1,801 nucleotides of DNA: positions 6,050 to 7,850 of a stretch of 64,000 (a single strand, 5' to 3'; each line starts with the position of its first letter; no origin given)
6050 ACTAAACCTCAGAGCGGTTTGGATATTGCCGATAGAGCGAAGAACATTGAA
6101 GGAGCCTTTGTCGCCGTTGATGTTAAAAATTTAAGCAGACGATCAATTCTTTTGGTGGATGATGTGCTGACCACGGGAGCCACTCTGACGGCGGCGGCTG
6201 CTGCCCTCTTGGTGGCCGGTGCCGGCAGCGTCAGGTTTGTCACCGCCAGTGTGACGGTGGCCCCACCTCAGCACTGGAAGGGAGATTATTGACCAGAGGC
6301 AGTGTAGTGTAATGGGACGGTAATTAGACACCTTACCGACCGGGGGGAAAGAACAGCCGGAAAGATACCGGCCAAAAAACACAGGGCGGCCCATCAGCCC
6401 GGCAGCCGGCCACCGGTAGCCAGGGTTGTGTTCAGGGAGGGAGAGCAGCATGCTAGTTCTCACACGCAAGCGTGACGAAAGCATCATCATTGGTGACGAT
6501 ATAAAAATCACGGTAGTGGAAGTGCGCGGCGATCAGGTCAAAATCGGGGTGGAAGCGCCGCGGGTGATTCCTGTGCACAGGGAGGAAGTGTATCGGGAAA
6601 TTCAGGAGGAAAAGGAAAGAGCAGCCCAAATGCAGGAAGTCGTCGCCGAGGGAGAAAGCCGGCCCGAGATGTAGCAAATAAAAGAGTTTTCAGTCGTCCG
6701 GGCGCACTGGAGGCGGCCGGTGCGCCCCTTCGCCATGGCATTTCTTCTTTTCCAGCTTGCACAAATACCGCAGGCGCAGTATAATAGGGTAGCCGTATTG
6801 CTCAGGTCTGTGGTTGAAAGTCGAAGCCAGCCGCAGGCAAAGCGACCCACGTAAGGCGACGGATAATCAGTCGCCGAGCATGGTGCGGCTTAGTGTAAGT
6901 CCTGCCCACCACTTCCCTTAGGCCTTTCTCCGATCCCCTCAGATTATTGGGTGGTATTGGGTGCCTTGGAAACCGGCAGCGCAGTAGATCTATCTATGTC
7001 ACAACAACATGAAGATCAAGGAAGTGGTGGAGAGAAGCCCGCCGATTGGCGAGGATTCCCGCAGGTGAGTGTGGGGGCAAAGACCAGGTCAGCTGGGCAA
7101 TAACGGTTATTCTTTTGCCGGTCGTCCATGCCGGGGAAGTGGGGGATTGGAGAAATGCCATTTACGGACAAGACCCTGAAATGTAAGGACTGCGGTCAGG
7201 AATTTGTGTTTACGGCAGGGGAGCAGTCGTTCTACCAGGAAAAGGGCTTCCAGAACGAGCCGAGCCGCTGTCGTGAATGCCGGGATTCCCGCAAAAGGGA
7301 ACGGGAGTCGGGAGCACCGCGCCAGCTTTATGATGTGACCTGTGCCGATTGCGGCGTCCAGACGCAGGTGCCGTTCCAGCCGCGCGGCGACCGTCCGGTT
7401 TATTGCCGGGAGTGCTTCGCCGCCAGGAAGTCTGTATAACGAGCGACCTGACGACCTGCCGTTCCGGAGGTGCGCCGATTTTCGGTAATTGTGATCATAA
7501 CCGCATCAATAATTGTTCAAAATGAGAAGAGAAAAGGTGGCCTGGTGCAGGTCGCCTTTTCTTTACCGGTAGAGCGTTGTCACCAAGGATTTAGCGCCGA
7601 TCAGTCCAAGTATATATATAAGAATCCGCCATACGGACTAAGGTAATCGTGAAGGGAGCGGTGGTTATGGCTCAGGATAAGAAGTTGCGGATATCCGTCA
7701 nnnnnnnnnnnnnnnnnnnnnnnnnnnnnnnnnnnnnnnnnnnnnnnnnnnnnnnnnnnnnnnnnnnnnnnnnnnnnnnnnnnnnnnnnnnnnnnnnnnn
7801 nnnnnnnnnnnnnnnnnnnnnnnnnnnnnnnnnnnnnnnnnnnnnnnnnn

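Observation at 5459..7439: Orphan csrA retained at the site of a deleted flagellar locus, followed by a strong promoter and a GGA-rich ~370-nt leader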

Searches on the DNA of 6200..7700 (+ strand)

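Call 4: search_rna_families(source=window, start=6200, end=7700, threshold=evalue, max_evalue=10, show_alignments=3)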
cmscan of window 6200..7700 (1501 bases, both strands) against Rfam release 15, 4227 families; matches with E-value up to 10: 7.
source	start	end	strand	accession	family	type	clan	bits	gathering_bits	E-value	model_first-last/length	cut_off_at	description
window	6797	7101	+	RF03072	raiA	Cis-reg; riboswitch;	-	143.1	101.3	5.2e-37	1-209/209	no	raiA RNA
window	7491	7568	+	RF01409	STnc250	Gene; sRNA;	-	19.3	42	0.7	1-94/94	no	STnc250 Hfq binding RNA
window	7477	7561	+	RF02607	AbsR25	Gene; sRNA;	-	19.3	47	1.9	1-164/164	no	Acinetobacter sRNA 25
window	7524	7634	-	RF01409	STnc250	Gene; sRNA;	-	17.2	42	2.2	1-94/94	no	STnc250 Hfq binding RNA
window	6390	6434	+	RF03611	mir-7147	Gene; miRNA;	-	16.8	90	3.1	1-58/58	no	mir-7147 microRNA precursor family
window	6392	6508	-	RF01210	snoU13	Gene; snRNA; snoRNA; CD-box;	CL00081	13.7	46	6.8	1-104/104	no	Small nucleolar RNA U13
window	6348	6444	-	RF02837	anti-hemB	Gene; sRNA;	-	12.7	49.5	9.2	1-81/81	no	Burkholderia RNA 7 (anti-hemB)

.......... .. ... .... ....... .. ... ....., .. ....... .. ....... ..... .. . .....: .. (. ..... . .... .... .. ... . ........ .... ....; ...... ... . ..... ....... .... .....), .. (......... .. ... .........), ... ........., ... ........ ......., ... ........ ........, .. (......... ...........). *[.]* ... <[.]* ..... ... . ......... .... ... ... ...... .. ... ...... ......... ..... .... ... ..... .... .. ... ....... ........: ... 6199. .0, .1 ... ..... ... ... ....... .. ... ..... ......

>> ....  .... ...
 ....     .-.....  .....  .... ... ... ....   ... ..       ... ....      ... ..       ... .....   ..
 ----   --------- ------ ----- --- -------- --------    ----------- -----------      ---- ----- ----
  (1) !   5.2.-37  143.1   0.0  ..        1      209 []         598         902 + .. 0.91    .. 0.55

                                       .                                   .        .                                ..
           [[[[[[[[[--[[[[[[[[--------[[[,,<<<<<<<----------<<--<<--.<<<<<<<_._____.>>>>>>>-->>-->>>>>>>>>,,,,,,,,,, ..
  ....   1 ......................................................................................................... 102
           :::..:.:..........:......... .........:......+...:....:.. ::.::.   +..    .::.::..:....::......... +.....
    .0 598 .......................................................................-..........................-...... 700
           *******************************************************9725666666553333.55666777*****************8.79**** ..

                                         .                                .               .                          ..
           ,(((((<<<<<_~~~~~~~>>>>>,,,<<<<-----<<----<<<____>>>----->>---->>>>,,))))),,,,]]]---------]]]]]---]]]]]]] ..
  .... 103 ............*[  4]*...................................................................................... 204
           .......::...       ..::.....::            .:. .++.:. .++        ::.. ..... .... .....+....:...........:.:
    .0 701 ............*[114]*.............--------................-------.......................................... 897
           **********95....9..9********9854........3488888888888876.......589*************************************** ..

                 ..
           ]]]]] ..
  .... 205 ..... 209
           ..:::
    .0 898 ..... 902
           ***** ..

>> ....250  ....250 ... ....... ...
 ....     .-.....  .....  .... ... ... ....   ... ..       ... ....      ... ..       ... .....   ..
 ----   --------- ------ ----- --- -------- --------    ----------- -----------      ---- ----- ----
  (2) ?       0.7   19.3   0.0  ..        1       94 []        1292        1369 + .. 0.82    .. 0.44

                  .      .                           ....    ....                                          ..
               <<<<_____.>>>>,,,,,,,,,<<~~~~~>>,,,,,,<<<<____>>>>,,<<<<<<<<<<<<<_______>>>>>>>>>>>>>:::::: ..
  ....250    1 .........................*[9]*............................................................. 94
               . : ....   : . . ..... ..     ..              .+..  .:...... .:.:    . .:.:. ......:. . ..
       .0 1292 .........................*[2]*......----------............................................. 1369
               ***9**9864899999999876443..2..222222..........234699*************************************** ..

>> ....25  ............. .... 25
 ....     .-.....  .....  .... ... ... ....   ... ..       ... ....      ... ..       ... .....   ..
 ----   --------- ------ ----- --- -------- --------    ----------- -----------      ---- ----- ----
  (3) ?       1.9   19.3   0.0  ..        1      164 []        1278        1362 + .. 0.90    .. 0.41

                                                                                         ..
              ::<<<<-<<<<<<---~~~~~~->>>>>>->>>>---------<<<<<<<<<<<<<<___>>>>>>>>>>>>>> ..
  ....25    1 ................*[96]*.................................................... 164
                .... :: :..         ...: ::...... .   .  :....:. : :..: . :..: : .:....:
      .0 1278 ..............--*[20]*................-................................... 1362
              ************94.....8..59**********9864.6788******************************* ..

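Call 27: search_rna_families(sources=[L015, L016, L017, L002, L006, L007], threshold=gathering)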
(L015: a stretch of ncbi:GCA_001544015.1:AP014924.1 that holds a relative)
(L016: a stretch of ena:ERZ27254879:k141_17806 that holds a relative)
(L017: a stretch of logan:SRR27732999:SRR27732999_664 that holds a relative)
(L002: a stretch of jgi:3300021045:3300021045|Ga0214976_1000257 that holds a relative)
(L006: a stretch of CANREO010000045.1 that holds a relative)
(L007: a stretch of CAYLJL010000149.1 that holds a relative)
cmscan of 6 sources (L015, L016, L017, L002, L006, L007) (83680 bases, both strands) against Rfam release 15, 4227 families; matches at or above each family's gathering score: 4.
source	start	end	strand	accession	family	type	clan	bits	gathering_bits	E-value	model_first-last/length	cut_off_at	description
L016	16790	17025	+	RF03072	raiA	Cis-reg; riboswitch;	-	145.1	101.3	7.8e-36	1-209/209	no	raiA RNA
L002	10348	10652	+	RF03072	raiA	Cis-reg; riboswitch;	-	143.1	101.3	2.9e-35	1-209/209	no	raiA RNA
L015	19627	19855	+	RF03072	raiA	Cis-reg; riboswitch;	-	132.9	101.3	2e-32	1-209/209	no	raiA RNA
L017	2167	2251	+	RF01051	c-di-GMP-I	Cis-reg; riboswitch;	CL00126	84.2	35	5.1e-15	1-87/87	no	c-di-GMP-I riboswitch aptamer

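Call 31: search_rna_families(sources=[L018, L020], threshold=gathering, show_alignments=2)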
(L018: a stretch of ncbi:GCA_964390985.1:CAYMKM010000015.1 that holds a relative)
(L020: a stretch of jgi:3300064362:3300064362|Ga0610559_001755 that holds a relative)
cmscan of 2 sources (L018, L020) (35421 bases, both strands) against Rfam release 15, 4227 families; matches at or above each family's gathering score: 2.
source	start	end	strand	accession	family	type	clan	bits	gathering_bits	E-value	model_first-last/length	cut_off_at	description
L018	7180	7402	+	RF03072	raiA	Cis-reg; riboswitch;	-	161.1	101.3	1e-40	1-209/209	no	raiA RNA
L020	8545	8767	+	RF03072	raiA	Cis-reg; riboswitch;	-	161.1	101.3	1e-40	1-209/209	no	raiA RNA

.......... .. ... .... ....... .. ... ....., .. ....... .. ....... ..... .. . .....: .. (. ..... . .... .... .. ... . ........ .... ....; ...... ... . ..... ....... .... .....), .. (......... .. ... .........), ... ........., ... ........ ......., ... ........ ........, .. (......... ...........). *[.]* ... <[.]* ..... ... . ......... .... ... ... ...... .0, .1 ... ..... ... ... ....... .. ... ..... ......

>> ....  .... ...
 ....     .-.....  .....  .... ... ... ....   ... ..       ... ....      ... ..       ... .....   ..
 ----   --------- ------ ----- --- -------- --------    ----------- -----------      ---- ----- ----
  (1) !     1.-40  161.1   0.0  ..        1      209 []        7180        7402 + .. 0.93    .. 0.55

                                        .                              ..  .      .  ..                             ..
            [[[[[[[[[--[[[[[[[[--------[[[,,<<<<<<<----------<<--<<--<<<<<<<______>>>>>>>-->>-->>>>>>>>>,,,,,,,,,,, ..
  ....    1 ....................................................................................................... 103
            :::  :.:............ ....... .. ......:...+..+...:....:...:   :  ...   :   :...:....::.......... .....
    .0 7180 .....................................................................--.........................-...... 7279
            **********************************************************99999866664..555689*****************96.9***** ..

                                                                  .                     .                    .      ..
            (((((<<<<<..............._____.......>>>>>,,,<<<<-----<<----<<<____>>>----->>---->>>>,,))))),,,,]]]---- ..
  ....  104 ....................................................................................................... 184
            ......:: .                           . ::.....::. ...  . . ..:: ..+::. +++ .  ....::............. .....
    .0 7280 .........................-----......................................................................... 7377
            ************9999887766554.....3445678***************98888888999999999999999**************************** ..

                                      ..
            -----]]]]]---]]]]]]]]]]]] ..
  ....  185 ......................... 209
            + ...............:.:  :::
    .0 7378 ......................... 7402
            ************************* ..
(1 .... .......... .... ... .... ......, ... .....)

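Call 37: search_rna_families(sources=[L021, L023, L024, L025, L026, L027, L028, L029, L030, L031], threshold=gathering)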
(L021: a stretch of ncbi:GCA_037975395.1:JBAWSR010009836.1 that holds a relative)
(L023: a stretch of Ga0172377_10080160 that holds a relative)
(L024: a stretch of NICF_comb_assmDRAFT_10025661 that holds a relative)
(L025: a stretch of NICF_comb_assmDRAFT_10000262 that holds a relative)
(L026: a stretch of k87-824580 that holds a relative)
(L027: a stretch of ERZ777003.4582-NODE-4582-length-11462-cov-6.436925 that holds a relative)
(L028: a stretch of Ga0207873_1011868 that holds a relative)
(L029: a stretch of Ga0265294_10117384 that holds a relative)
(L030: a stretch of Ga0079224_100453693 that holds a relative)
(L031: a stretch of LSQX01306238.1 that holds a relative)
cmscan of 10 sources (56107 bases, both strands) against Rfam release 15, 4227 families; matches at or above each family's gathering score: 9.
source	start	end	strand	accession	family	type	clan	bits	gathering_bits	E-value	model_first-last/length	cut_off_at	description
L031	2020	2243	-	RF03072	raiA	Cis-reg; riboswitch;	-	177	101.3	5.4e-45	1-209/209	no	raiA RNA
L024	1793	2031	-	RF03072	raiA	Cis-reg; riboswitch;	-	165.4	101.3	1e-41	1-209/209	no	raiA RNA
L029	1636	1858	+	RF03072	raiA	Cis-reg; riboswitch;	-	161.1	101.3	1.6e-40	1-209/209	no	raiA RNA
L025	6104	6371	-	RF03072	raiA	Cis-reg; riboswitch;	-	161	101.3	1.8e-40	1-209/209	no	raiA RNA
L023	2562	2784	-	RF03072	raiA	Cis-reg; riboswitch;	-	160.9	101.3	1.8e-40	1-209/209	no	raiA RNA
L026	6550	6857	+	RF03072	raiA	Cis-reg; riboswitch;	-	159.4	101.3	4.8e-40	1-209/209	no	raiA RNA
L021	2566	2870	+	RF03072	raiA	Cis-reg; riboswitch;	-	159.1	101.3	5.8e-40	1-209/209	no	raiA RNA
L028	648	899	+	RF03072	raiA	Cis-reg; riboswitch;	-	159.1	101.3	5.8e-40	1-209/209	no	raiA RNA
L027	4018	4254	+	RF03072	raiA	Cis-reg; riboswitch;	-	157.6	101.3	1.6e-39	1-209/209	no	raiA RNA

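Call 49: search_rna_families(sources=[L032, L033], threshold=gathering)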
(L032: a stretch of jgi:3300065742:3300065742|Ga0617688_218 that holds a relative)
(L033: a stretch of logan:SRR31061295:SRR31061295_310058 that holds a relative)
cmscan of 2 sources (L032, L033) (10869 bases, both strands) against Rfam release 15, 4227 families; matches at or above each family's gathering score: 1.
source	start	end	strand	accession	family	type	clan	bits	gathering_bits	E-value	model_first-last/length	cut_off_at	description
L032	1050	1223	+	RF03072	raiA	Cis-reg; riboswitch;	-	129.8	101.3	2e-32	1-209/209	no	raiA RNA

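Call 78: search_rna_families(sources=[L034, L035], threshold=gathering)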
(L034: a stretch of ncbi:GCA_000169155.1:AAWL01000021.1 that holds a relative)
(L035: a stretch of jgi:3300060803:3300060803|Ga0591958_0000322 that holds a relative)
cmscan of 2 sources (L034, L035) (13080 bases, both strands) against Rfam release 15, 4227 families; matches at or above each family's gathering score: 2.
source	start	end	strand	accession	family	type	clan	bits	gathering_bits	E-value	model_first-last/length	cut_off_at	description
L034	3707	3965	+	RF03072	raiA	Cis-reg; riboswitch;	-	191.5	101.3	1.1e-49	1-209/209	no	raiA RNA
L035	3658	3965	+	RF03072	raiA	Cis-reg; riboswitch;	-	168.3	101.3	3.5e-43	1-209/209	no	raiA RNA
